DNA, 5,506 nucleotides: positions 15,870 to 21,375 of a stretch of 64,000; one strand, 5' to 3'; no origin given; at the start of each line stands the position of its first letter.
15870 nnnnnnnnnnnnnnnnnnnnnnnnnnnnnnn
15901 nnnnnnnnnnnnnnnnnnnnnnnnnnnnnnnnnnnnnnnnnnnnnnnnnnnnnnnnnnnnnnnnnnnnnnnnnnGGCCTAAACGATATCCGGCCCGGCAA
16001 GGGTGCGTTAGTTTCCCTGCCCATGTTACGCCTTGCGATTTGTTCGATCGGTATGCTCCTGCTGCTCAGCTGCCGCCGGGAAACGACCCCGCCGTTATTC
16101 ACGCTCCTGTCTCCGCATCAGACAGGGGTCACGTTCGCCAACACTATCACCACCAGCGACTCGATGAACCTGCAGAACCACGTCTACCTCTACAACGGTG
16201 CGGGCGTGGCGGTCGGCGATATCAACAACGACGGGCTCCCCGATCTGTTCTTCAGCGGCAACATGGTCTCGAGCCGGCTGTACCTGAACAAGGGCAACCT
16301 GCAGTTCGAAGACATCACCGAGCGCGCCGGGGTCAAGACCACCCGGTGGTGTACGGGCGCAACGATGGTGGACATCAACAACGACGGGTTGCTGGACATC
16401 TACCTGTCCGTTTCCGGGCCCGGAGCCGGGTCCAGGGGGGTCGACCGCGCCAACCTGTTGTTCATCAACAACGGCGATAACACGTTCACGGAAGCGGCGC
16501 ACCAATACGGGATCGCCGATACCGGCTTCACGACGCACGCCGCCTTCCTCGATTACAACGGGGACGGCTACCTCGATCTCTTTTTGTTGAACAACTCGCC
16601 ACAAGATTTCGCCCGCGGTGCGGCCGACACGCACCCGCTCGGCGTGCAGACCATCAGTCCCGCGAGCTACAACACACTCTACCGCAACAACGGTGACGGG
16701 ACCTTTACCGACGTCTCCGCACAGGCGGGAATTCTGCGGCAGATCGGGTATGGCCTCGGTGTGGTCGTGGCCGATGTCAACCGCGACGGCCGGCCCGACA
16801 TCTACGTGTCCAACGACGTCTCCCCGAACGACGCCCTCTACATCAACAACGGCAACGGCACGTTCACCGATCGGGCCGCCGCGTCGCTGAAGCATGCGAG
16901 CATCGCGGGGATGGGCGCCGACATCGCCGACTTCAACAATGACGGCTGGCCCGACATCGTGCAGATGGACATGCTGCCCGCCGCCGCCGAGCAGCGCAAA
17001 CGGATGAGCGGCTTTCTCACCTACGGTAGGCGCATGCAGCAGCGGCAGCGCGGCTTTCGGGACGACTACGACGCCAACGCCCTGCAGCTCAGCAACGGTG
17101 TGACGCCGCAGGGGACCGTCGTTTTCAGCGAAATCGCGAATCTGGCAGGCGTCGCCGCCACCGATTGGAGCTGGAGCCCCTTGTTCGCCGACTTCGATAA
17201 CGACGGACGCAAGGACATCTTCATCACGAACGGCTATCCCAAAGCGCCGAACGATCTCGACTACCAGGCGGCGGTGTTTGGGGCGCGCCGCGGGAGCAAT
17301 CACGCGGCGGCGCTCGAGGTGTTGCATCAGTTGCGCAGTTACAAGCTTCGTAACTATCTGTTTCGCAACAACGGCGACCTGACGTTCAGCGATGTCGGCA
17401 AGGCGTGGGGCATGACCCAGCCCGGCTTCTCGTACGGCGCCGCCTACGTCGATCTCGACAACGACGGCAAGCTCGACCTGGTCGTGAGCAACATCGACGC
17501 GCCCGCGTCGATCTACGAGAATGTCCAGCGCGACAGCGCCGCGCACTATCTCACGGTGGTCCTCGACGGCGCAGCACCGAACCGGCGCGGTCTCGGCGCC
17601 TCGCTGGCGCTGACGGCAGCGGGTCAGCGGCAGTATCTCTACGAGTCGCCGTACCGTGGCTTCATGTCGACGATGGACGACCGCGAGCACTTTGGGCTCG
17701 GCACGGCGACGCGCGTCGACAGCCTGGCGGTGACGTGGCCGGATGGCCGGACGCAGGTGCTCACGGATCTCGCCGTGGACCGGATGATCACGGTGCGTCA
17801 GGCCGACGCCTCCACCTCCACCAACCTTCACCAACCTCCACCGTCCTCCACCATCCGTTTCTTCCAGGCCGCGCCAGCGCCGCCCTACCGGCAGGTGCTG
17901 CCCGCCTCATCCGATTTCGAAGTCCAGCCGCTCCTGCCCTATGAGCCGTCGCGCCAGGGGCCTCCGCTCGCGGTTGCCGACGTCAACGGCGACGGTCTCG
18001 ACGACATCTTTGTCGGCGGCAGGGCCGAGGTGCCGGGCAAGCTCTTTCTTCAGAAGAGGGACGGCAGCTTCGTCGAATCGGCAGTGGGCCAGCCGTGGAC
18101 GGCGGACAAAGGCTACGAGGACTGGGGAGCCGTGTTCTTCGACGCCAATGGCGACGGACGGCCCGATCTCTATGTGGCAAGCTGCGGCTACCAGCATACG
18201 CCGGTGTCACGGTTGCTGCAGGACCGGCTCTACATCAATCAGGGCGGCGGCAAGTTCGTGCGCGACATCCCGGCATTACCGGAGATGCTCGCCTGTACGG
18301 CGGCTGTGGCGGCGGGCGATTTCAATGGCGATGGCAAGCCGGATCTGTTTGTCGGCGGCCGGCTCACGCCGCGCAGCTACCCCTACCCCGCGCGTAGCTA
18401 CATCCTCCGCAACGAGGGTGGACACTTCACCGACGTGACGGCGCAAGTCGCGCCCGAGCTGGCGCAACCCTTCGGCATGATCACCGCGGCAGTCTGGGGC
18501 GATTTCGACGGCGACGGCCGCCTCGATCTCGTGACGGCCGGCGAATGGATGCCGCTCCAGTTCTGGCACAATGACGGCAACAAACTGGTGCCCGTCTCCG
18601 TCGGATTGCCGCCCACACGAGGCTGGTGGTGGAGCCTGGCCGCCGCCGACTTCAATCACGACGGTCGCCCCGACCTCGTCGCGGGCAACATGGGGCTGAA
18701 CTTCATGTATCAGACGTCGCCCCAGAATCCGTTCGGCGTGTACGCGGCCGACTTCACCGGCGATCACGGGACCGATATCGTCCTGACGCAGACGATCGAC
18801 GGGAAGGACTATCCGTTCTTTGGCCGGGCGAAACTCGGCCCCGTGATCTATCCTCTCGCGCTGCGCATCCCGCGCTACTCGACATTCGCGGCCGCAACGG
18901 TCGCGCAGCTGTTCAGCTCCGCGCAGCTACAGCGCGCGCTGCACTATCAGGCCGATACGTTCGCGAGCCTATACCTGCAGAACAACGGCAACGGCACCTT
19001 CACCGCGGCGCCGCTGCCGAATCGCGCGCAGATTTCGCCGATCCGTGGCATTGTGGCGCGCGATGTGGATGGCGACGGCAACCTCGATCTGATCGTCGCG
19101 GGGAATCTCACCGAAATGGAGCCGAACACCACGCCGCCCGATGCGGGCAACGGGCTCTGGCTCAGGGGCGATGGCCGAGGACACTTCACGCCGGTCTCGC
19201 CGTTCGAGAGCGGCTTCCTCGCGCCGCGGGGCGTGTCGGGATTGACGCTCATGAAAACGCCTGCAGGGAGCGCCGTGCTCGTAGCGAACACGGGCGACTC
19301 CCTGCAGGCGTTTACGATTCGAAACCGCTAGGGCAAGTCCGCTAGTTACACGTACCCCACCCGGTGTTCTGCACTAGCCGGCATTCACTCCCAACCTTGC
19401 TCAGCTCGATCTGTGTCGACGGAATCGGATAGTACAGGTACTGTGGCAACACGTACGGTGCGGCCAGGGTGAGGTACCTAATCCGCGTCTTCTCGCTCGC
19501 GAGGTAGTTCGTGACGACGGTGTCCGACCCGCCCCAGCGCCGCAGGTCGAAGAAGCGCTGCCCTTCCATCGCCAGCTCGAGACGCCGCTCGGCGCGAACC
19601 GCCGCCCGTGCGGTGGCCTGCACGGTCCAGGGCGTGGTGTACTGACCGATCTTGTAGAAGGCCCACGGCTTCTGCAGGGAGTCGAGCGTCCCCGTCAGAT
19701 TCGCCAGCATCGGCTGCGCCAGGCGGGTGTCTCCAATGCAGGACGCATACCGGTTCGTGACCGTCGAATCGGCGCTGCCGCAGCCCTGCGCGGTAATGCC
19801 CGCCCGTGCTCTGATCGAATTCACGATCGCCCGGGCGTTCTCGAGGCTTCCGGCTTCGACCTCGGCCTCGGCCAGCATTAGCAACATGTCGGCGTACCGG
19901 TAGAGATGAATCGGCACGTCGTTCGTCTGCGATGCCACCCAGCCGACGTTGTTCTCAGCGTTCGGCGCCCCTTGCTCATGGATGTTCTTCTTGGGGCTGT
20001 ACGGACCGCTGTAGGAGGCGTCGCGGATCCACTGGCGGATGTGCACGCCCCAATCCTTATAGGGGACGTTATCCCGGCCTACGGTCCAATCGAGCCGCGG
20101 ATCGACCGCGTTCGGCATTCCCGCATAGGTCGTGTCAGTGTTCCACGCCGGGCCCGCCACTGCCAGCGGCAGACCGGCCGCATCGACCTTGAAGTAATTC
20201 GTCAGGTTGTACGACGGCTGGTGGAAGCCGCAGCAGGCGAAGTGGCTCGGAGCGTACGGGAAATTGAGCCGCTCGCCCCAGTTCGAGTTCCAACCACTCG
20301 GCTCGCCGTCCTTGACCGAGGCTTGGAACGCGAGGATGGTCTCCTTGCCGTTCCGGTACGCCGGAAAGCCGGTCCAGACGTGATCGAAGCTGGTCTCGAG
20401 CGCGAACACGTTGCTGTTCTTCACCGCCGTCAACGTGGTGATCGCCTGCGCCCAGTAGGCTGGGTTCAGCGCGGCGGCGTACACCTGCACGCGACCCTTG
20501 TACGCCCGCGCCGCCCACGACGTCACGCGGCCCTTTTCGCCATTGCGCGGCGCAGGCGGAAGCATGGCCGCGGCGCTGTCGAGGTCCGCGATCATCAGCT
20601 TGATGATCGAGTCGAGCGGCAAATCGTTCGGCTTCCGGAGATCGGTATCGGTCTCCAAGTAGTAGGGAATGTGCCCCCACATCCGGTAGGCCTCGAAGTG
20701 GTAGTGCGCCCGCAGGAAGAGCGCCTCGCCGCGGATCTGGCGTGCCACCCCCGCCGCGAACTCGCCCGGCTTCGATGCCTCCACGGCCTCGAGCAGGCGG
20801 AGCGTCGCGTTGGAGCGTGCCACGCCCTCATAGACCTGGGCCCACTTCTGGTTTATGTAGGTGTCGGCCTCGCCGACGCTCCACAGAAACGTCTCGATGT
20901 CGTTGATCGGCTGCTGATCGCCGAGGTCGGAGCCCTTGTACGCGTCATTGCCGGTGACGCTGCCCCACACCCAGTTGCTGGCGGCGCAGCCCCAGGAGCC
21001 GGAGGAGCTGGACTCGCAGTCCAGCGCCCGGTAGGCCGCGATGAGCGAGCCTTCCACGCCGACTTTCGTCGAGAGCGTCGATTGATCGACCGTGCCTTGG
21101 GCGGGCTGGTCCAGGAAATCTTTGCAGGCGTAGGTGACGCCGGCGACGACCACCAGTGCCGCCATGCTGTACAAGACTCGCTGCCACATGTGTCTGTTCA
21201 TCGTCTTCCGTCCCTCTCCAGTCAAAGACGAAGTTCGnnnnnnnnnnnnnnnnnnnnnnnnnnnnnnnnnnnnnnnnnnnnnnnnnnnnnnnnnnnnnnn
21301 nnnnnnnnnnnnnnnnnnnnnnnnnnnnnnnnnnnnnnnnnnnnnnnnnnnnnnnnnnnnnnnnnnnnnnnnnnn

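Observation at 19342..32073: SusC/SusD locus combining N-acetylhexosamine-type enzymes with a periplasmic sugar-oxidation module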

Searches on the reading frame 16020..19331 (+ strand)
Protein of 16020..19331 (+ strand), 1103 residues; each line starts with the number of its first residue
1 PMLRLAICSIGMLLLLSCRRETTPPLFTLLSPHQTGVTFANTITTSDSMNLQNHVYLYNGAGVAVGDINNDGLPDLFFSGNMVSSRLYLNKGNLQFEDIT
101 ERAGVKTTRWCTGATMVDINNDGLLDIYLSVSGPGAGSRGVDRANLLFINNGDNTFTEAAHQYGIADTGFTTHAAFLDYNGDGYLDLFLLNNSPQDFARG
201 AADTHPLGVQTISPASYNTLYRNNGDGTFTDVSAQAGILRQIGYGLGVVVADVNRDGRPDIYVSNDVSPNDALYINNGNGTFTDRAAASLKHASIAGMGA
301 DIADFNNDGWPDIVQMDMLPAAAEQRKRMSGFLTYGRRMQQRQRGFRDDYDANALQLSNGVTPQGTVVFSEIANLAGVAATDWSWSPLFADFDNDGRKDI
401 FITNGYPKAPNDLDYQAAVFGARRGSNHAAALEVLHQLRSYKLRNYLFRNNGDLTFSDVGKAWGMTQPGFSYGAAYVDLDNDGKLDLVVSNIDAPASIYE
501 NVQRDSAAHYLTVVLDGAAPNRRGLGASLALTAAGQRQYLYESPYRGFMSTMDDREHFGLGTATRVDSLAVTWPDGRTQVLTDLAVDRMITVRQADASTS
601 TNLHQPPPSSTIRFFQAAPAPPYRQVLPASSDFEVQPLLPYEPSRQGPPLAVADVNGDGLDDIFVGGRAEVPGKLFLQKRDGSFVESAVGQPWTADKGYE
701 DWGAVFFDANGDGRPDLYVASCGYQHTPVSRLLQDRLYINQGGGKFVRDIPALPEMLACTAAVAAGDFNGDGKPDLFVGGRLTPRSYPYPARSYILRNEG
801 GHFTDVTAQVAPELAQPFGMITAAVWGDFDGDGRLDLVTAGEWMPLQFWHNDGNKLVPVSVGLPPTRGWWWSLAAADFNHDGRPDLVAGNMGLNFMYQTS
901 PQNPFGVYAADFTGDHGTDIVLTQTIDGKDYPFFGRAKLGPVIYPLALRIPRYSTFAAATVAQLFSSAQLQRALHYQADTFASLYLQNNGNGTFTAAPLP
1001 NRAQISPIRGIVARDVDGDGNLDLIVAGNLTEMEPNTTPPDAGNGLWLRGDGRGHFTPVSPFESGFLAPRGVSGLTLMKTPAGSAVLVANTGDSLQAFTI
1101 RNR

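Call 20: search_protein_families(library=pfam, proteins=[window:16020-19331:+], max_evalue=0.001)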
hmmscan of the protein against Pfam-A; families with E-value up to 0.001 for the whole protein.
window:16020-19331:+ (1103 aa): 5 families
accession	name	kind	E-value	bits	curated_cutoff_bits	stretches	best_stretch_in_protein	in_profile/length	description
PF13517.12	FG-GAP_3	-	6e-104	341.1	26.9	11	828-887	1-60/61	FG-GAP-like repeat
PF01839.29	FG-GAP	-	1.6e-44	149.5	22.1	2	869-892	1-24/37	FG-GAP repeat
PF07593.17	UnbV_ASPIC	-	4.5e-19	68.5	23.4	1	524-590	1-67/68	ASPIC and UnbV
PF16743.10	PliI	-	4.1e-08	33.4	27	0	232-286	52-99/123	Periplasmic lysozyme inhibitor of I-type lysozyme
PF12256.14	TcdB_toxin_midN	-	0.00011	22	24.8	0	100-135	16-51/181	Insecticide toxin TcdB middle/N-terminal region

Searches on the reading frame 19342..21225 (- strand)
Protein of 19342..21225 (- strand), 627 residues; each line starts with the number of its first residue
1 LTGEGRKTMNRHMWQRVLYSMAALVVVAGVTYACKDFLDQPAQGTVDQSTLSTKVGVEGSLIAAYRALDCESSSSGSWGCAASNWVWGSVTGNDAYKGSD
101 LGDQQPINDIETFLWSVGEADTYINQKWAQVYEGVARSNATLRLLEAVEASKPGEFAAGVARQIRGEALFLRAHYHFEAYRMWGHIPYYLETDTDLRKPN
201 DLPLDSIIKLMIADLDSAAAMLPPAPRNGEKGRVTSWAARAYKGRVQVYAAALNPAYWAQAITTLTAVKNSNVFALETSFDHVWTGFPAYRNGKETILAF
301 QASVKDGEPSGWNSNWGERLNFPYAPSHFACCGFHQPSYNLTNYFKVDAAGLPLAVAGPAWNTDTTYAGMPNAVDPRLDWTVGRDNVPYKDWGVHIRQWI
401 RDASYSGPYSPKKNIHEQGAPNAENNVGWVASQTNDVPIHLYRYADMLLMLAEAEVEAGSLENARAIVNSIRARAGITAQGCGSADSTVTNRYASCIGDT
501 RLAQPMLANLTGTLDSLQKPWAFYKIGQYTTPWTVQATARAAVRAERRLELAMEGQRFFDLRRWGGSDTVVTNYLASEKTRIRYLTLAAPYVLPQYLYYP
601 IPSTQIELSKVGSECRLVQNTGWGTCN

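Call 4: search_protein_families(library=pfam, proteins=[window:19342-21225:-], max_evalue=0.01)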
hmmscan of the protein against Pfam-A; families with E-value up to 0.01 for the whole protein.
window:19342-21225:- (627 aa): 2 families
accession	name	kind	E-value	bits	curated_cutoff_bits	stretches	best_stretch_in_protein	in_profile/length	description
PF07980.17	SusD_RagB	-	3e-34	119.4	23.1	1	295-623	2-297/297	SusD family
PF14322.12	SusD-like_3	-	3.4e-18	67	27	1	116-246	70-189/191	Starch-binding associating with outer membrane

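Call 19: search_protein_families(library=ncbifam, proteins=[window:19342-21225:-], max_evalue=0.001)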
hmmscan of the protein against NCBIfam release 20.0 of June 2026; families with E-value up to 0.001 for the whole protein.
window:19342-21225:- (627 aa): 2 families
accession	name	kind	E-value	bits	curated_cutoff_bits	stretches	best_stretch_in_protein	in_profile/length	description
NF033072.0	NanU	exception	2.7e-08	33.3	425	0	432-475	384-423/521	SusD family outer membrane lipoprotein NanU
NF033071.0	SusD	exception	6.9e-08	31.2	725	0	432-480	432-480/558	starch-binding outer membrane lipoprotein SusD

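Call 88: search_solved_structures(query=window:19342-21201:-, max_evalue=0.00001)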
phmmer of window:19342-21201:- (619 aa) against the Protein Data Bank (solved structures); distinct sequences matched with E-value up to 0.00001: 20.
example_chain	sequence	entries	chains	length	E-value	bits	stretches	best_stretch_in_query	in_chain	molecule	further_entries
6z8i_A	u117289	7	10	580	9.8e-45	156.4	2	15-468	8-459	SusD homolog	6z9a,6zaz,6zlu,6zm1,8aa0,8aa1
5t3r_A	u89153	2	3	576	1.6e-44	155.7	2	15-468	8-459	SusD homolog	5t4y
5lx8_A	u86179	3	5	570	2.6e-44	155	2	15-468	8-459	SusD homolog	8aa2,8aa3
6zlt_A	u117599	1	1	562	1.3e-42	149.4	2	26-468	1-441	SusD homolog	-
7kv4_AAA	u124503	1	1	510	9.9e-22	80.4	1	10-315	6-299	SusD family protein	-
9sje_B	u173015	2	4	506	7.6e-19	70.9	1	18-260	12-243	SusD homolog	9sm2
3jq1_A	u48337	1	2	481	7.6e-18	67.6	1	113-311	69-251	SusD superfamily protein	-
9sjj_A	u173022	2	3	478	1.5e-16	63.3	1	118-260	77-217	SusD homolog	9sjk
3qnk_A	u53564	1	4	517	3e-15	59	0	153-242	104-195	Putative lipoprotein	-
5cjz_A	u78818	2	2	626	7.5e-13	51.1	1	119-244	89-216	SusD homolog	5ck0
5ck1_A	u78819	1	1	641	1.4e-12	50.2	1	119-244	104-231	SusD homolog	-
6gcz_A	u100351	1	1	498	1.5e-12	50.1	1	118-311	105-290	Starch-binding associating with outer membrane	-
3otn_A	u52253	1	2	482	3.3e-12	49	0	42-295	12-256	SusD superfamily protein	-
9rx3_A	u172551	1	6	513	8e-09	37.8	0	16-260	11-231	Putative outer membrane starch-binding protein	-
5e76_A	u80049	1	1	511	3.1e-08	35.8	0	103-241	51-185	SusD-like protein BACOVA_02651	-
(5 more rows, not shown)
